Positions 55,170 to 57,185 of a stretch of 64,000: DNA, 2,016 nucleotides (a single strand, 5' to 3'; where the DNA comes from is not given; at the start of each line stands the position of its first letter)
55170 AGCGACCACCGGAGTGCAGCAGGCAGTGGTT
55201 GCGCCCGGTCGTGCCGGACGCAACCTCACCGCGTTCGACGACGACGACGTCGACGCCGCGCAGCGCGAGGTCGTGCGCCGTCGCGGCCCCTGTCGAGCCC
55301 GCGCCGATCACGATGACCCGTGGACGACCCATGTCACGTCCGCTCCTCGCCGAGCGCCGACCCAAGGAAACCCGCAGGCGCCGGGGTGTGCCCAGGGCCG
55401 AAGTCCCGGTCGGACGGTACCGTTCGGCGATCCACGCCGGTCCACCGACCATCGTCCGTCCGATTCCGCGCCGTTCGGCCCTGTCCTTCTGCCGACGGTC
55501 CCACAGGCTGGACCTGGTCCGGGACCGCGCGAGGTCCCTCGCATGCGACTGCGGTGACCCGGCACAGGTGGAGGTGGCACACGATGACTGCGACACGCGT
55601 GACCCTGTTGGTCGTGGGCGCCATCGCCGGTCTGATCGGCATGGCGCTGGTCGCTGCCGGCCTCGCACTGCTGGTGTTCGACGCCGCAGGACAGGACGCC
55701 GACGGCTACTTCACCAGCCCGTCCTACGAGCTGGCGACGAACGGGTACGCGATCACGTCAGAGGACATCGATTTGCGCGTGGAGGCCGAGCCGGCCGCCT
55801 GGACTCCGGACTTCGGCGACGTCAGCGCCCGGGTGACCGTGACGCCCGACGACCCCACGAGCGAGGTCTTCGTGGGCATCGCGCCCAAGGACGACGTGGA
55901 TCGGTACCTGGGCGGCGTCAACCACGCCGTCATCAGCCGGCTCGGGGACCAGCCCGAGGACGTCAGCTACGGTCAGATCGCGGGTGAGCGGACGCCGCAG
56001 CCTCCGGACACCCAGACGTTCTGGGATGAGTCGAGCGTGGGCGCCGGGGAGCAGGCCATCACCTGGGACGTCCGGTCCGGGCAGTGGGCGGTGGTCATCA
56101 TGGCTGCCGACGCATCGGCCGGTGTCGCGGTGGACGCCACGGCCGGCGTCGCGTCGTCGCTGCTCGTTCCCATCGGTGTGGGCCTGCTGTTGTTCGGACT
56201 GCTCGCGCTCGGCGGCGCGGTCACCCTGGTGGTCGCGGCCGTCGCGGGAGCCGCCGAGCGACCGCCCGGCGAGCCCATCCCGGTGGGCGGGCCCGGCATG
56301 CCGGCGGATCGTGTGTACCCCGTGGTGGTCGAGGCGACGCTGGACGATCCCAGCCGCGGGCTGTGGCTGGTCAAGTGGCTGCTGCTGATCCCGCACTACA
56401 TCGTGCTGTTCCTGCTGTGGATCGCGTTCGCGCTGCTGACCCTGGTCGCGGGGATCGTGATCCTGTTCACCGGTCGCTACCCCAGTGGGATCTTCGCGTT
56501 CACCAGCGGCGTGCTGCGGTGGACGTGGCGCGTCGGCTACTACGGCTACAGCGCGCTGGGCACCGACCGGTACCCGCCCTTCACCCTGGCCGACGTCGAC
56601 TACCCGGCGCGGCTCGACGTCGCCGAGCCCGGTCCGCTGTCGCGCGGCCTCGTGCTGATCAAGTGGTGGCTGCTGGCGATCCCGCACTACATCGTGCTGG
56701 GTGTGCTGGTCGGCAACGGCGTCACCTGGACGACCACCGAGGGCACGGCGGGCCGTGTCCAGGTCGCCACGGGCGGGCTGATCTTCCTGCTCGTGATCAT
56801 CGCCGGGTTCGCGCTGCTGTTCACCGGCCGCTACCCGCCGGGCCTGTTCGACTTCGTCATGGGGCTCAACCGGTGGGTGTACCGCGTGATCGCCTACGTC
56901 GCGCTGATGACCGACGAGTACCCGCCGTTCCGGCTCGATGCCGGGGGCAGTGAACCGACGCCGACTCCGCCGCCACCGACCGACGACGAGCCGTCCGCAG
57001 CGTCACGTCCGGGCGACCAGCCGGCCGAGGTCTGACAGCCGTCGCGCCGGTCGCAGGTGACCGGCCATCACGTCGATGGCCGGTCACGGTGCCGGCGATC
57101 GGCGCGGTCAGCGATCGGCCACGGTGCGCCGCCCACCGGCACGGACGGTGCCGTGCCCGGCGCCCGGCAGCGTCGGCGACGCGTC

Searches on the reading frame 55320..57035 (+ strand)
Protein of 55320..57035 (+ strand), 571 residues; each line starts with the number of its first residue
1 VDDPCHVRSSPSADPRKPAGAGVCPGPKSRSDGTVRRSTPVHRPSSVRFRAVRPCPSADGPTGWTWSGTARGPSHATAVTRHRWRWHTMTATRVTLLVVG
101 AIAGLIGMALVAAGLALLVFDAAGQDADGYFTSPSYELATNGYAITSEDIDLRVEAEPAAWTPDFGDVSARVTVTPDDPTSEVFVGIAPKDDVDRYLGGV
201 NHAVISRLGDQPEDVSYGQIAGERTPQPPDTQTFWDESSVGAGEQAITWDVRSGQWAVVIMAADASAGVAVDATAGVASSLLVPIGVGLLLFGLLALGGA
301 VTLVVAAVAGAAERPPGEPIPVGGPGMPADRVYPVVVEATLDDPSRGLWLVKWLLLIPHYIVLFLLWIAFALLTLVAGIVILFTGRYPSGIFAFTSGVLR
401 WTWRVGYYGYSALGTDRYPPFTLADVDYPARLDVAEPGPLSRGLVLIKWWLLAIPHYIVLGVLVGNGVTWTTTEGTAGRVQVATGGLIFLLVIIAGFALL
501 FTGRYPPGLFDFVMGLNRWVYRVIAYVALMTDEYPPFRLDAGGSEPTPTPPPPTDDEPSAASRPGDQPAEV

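Call 13: search_protein_families(library=pfam, proteins=[window:55320-57035:+], max_evalue=0.01)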
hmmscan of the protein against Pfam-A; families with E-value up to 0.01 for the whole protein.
window:55320-57035:+ (571 aa): 1 family
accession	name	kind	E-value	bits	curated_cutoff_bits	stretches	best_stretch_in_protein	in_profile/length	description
PF14333.11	DUF4389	-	2.1e-20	72.8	25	2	486-537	23-74/76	Domain of unknown function (DUF4389)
